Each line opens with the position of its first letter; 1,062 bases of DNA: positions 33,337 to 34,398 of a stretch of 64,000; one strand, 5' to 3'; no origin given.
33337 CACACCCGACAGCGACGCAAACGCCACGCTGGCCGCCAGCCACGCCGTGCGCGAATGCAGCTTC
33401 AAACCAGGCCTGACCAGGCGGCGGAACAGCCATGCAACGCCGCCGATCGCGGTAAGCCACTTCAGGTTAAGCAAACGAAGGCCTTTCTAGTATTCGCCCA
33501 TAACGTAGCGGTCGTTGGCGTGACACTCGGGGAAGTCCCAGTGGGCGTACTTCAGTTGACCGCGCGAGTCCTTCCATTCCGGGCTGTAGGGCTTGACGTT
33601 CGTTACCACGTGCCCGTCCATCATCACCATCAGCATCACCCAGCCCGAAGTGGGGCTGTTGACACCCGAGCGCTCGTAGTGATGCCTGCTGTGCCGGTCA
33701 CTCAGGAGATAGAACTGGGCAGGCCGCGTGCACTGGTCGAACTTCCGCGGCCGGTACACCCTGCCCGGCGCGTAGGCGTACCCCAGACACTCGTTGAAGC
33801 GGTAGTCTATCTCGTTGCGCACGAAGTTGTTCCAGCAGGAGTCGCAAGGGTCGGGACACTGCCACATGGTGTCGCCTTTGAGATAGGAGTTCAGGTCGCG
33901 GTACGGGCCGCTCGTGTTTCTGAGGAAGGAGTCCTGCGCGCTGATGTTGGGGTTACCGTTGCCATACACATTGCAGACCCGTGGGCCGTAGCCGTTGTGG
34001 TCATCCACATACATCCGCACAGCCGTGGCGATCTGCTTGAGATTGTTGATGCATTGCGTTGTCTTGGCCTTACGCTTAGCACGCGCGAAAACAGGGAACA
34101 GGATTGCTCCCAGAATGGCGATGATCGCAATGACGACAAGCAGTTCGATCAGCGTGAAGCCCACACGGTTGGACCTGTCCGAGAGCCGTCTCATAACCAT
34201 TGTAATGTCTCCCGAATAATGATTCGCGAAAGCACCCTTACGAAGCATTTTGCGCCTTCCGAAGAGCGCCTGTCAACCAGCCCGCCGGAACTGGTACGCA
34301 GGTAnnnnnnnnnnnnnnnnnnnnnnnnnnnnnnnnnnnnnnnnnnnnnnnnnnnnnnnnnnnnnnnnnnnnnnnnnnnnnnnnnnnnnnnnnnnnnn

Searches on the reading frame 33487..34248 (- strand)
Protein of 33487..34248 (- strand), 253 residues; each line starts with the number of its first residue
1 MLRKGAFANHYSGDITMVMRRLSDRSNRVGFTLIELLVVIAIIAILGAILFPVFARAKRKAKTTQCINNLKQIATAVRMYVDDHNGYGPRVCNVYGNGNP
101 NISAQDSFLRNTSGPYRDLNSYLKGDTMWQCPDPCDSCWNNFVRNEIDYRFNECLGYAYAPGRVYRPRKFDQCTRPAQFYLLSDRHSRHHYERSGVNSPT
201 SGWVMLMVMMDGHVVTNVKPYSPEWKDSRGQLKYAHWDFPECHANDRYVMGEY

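Call 3: search_protein_families(library=pfam, proteins=[window:33487-34248:-])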
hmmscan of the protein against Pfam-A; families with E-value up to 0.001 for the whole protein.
window:33487-34248:- (253 aa): 2 families
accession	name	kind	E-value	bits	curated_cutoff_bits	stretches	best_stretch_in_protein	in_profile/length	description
PF07963.17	N_methyl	-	8.5e-08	31.9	21.2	1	30-51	6-27/27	Prokaryotic N-terminal methylation motif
PF07596.16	SBP_bac_10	-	0.00016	22.3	23.3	1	57-87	3-33/268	Protein of unknown function (DUF1559)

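Call 11: search_protein_families(library=ncbifam, proteins=[window:33487-34248:-])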
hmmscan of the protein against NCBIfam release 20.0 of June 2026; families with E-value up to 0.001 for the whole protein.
window:33487-34248:- (253 aa): 10 families
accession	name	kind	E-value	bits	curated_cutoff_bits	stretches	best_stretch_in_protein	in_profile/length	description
NF007862.0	PRK10574.1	equivalog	7.4e-11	42.4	138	1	27-101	3-75/145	prepilin peptidase-dependent pilin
NF041775.1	typeIV_PilA_Myxo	equivalog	4.1e-10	40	400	1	27-88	10-70/214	type IV pilin protein PilA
TIGR01710.1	typeII_sec_gspG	equivalog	1.4e-08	34.8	88.85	1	30-86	2-58/134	type II secretion system major pseudopilin GspG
NF040999.1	pilin_ComGC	equivalog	4.2e-07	30.1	75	1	30-85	3-58/84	competence type IV pilus major pilin ComGC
TIGR02532.1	IV_pilin_GFxxxE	domain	9.5e-06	25.3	16.3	1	30-50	3-23/24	prepilin-type N-terminal cleavage/methylation domain-containing protein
TIGR01708.2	typeII_sec_gspH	equivalog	1.5e-05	25.1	80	1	30-65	3-38/169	type II secretion system minor pseudopilin GspH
TIGR02596.1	TIGR02596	subfamily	0.00034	20.8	70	1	31-69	1-39/196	Verru_Chthon cassette protein D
NF007800.0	PRK10506.1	equivalog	0.00034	20.5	158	1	27-85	7-65/163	prepilin peptidase-dependent protein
NF040982.1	ComGD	equivalog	0.00063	20.2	70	1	30-73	3-46/139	competence type IV pilus minor pilin ComGD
NF041013.1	T4P_ComGE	equivalog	0.00066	19.7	49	1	30-84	5-60/83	competence type IV pilus minor pilin ComGE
